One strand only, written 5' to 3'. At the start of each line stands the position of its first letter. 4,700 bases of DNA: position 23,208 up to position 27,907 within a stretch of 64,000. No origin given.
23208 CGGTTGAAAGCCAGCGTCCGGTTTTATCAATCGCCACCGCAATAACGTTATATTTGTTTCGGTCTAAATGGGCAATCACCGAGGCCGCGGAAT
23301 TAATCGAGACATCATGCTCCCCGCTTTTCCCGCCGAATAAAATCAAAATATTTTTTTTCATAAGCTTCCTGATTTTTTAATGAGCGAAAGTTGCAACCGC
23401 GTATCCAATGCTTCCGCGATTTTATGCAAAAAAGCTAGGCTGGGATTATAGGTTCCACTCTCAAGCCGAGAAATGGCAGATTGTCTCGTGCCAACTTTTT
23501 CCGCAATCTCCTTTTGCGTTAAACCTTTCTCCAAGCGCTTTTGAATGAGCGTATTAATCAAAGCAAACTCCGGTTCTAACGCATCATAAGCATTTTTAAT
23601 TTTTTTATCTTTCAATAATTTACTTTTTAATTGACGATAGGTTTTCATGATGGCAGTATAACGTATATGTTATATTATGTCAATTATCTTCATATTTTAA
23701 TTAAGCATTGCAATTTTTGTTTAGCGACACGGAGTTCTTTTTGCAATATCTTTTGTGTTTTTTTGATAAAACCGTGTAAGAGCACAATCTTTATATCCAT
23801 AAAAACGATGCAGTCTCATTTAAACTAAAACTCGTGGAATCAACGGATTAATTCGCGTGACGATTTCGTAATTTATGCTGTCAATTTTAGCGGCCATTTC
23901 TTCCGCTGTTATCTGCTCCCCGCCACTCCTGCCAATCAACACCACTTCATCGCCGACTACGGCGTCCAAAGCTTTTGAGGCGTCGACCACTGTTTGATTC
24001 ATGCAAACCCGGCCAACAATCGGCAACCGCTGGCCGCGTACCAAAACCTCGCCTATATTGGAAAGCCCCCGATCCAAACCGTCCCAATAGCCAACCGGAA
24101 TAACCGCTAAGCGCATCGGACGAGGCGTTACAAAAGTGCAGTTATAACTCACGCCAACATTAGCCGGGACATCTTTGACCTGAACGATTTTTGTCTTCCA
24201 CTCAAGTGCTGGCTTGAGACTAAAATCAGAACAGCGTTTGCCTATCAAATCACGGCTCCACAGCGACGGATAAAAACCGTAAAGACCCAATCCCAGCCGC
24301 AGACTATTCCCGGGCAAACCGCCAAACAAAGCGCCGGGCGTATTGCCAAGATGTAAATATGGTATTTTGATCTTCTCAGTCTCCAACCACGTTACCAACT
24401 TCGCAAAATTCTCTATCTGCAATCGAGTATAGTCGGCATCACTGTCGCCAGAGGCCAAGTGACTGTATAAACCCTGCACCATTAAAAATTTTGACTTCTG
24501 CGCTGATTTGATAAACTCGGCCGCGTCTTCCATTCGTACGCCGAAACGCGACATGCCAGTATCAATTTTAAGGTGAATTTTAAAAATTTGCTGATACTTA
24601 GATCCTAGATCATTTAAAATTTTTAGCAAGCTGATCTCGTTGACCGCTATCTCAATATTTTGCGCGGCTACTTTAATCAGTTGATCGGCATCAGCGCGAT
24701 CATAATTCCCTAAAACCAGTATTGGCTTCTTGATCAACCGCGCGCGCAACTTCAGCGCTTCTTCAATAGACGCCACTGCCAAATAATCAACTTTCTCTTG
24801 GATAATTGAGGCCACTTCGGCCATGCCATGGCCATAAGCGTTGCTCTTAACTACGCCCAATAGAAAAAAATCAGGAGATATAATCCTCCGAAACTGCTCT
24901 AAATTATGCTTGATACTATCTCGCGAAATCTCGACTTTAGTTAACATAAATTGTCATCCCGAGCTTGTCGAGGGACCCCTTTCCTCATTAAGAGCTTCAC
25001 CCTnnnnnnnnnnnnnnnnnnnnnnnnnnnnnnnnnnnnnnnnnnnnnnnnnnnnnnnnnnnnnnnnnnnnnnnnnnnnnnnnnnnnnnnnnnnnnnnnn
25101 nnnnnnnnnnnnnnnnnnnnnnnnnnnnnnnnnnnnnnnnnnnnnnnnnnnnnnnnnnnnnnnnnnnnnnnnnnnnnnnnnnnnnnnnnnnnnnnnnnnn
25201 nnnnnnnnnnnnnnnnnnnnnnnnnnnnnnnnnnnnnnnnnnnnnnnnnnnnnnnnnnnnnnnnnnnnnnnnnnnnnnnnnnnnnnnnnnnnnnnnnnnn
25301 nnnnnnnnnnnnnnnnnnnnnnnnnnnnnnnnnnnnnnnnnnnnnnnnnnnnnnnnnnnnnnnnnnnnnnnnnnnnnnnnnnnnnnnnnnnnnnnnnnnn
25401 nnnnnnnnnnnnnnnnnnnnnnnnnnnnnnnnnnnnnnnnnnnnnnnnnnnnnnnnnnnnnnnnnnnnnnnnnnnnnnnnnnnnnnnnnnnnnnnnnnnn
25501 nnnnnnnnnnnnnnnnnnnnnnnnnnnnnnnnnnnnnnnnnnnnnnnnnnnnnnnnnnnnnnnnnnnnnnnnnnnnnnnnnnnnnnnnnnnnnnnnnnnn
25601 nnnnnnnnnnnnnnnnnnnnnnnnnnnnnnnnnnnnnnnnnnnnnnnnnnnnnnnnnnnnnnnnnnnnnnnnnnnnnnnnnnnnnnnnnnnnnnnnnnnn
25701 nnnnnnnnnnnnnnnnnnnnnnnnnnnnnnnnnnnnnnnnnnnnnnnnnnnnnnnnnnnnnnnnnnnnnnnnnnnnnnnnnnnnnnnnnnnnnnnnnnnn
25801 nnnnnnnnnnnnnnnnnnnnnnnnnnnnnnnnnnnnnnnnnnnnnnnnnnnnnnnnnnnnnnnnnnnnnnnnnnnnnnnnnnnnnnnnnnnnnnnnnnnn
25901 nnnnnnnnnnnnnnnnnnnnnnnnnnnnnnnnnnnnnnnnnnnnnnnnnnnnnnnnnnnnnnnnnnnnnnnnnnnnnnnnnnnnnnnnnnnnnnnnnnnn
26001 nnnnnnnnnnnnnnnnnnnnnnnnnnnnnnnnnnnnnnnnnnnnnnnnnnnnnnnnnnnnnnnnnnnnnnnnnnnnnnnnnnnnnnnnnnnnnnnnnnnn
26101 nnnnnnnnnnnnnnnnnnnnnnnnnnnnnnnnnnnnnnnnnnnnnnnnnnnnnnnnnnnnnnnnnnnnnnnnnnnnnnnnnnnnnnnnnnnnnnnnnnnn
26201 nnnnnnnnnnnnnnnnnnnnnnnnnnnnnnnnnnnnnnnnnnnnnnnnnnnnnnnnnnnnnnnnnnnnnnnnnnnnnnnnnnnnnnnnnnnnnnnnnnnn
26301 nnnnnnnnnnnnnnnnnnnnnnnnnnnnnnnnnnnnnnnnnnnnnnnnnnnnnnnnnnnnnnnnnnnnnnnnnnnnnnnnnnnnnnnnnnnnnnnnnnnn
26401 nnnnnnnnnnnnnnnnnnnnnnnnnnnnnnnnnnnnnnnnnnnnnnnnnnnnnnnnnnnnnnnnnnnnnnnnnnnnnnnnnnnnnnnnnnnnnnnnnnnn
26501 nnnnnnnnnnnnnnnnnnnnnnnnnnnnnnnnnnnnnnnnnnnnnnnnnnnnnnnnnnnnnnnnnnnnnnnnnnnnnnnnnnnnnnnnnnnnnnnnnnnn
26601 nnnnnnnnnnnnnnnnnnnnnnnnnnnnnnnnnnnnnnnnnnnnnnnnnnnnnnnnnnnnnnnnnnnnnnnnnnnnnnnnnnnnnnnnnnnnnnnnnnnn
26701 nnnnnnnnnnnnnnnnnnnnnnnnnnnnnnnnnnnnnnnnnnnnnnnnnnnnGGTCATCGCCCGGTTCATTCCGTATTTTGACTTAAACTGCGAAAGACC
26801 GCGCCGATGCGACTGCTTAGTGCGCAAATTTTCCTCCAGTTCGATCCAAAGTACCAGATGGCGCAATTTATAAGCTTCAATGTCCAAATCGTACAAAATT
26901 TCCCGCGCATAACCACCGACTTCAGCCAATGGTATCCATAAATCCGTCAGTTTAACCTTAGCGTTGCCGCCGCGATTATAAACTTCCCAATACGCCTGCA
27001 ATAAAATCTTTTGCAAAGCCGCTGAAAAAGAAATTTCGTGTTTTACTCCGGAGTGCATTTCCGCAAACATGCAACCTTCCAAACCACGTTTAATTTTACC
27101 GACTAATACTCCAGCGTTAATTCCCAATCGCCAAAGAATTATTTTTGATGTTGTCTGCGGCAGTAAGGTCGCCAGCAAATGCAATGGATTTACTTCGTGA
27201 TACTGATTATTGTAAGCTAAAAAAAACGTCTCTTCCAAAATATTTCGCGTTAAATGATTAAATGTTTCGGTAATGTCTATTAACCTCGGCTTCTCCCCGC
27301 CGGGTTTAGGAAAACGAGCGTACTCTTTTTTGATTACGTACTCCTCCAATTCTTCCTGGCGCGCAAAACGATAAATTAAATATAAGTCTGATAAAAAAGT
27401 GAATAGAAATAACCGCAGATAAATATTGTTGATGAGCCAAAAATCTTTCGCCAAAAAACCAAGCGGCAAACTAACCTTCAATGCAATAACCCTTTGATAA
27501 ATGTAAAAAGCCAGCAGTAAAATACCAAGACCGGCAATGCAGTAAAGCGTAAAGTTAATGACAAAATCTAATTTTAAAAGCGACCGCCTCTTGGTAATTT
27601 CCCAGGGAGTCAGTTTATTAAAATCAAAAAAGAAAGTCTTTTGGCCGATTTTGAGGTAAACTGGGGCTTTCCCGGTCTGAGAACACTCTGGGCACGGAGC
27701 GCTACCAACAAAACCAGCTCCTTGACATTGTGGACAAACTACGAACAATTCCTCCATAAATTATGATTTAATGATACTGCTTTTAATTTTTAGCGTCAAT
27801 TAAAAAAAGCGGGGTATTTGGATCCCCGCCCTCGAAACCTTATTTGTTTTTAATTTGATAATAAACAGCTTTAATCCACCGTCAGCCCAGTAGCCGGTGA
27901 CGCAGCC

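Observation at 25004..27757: ClpC-like unfoldase with N-terminal zinc ribbon and membrane anchor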

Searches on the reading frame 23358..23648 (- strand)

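Call 3: search_protein_families(library=pfam, proteins=[window:23358-23648:-], max_evalue=0.01)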
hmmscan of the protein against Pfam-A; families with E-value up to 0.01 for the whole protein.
window:23358-23648:- (96 aa): 9 families
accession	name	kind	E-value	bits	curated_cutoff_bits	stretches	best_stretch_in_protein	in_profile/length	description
PF01381.28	HTH_3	-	6e-17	61.9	23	1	35-86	2-53/55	Helix-turn-helix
PF13560.12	HTH_31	-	1.1e-09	38.9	27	1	38-83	10-56/64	Helix-turn-helix domain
PF12844.13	HTH_19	-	2.3e-09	37.5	30.2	1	38-82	8-52/64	Helix-turn-helix domain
PF13443.12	HTH_26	-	3.5e-06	27.6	22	1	39-85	7-54/63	Cro/C1-type HTH DNA-binding domain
PF13744.12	HTH_37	-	2.3e-05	24.5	27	1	28-88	17-78/80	Helix-turn-helix domain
PF04545.22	Sigma70_r4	-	0.00014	21.7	24.1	1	34-64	12-42/50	Sigma-70, region 4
PF13413.12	HTH_25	-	0.00025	21.2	24.6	1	34-68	2-36/62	Helix-turn-helix domain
PF15731.11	MqsA_antitoxin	-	0.003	18.1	30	1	33-75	73-115/131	Antitoxin component of bacterial toxin-antitoxin system, MqsA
PF22495.2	HTH_92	-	0.0045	16.7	27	1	37-67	3-33/45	RsaL-like HTH domain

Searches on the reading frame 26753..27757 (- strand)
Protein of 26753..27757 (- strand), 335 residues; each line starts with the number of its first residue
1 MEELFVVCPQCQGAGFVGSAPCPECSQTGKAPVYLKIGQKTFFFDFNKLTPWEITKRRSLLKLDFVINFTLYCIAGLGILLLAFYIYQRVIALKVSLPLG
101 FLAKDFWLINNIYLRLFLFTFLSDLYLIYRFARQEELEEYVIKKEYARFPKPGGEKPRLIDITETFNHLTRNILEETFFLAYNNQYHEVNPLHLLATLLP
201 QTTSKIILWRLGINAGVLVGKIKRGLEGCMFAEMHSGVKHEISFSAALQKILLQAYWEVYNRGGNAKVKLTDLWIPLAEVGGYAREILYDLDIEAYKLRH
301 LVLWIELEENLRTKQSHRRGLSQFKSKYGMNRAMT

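Call 35: search_protein_families(library=pfam, proteins=[window:26753-27757:-], max_evalue=1)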
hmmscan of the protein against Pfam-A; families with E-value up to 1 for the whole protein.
seq(335 aa): 4 families
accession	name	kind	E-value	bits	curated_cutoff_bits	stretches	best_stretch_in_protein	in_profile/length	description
PF15777.11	Anti-TRAP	-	0.00054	20.3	32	1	2-32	7-43/59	Tryptophan RNA-binding attenuator protein inhibitory protein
PF00684.25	DnaJ_CXXCXGXG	-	0.013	16.2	32.7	1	6-28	42-64/65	DnaJ central domain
PF06942.17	GlpM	-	0.043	14.7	25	1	38-111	26-96/107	GlpM protein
PF17302.8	DUF5351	-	0.27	12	27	1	8-30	1-28/29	Family of unknown function (DUF5351)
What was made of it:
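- On DnaJ cysteine-rich / anti-TRAP zinc finger: Pfam scores are below cut-off: Anti-TRAP 20.3 against 32, DnaJ_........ 16.2 against 32.7 (call 35).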

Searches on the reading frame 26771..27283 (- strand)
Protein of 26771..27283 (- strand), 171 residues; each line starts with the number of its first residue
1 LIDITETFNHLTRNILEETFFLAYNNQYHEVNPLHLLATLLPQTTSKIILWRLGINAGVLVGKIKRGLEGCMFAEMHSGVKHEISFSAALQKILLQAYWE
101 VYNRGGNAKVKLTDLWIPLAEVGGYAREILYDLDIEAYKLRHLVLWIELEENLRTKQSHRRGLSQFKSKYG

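Call 65: search_solved_structures(query=window:26771-27283:-, max_evalue=10, show_alignments=1)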
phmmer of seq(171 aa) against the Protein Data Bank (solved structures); distinct sequences matched with E-value up to 10: 2.
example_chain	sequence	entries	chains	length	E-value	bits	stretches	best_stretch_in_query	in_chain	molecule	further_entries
1khy_A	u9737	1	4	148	0.2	15.4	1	19-71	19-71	CLPB PROTEIN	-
8b9o_A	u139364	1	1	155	1.3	12.8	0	8-73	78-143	Clp amino terminal domain protein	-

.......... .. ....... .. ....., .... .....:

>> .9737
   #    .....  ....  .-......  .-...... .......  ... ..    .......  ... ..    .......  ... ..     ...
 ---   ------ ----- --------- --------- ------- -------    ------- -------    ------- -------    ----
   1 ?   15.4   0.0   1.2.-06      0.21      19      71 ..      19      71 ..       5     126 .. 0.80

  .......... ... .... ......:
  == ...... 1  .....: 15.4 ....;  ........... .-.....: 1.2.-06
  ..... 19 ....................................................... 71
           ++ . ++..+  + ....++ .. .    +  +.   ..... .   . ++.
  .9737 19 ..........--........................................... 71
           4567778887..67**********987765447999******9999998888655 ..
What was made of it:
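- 26786..27262 (-): Divergent Clp_N-type N-domain, res 166-324. ClpB N-domain 1KHY is the only weak PDB sequence hit (E = 0.2), call 65.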

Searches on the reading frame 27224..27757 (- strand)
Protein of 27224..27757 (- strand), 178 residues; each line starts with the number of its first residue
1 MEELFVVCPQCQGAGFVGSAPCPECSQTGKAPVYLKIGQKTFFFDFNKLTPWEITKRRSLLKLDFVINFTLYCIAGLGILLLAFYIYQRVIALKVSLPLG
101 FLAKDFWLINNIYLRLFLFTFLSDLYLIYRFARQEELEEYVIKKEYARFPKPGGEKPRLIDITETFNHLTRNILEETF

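Call 12: search_protein_representatives(protein=window:27224-27757:-)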
Query: 178 residues. Proteins with E-value up to 0.001 (for the whole library): 27; up to 1e-10: 6; up to 1e-30: 3. The best 27 are listed.
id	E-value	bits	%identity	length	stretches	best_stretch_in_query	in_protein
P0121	1.3e-55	204.3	60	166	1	19-178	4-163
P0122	7.1e-39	149.8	46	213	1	5-151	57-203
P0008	2.2e-34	135.1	43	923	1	6-171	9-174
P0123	3.1e-23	98.8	38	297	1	35-176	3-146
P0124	5.1e-14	68.7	42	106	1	30-118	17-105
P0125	1.9e-13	66.9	33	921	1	2-177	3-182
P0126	1.8e-09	54.0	31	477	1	6-147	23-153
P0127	1.1e-07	48.1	29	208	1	5-150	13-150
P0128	1.4e-07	47.8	29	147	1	5-145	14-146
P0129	3.0e-07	46.7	26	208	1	3-152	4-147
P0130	3.5e-07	46.5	30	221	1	5-147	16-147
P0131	4.3e-07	46.2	30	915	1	4-144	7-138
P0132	8.0e-07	45.3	30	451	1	6-152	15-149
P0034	3.9e-06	43.1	29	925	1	2-135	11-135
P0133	2.8e-05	40.3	29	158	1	6-147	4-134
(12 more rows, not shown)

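Call 81: predict_structure(alignment_id=A4)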
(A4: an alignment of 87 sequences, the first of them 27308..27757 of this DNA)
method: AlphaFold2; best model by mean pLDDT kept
length: 150 residues; sequences in the alignment: 87
mean_pLDDT: 84.0   pTM: 0.62
mean pLDDT of the five models: 84.0, 83.5, 83.2, 83.2, 82.5
residues with pLDDT >= 90: 70; 70-90: 57; 50-70: 16; < 50: 7
segments of 3 or more residues with pLDDT < 50: 145-150
pLDDT, mean of each block of 10 residues (from residue 1): 81 92 89 88 80 92 95 94 90 67 78 90 93 86 46
secondary structure, 60 per line:
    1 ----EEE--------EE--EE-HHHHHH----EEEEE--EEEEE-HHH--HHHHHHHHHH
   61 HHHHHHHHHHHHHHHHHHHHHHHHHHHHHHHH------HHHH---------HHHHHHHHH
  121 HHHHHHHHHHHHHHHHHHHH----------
elements in order: E5-7 H23-28 E33-37 E40-44 H51-92 H99-102 H112-140
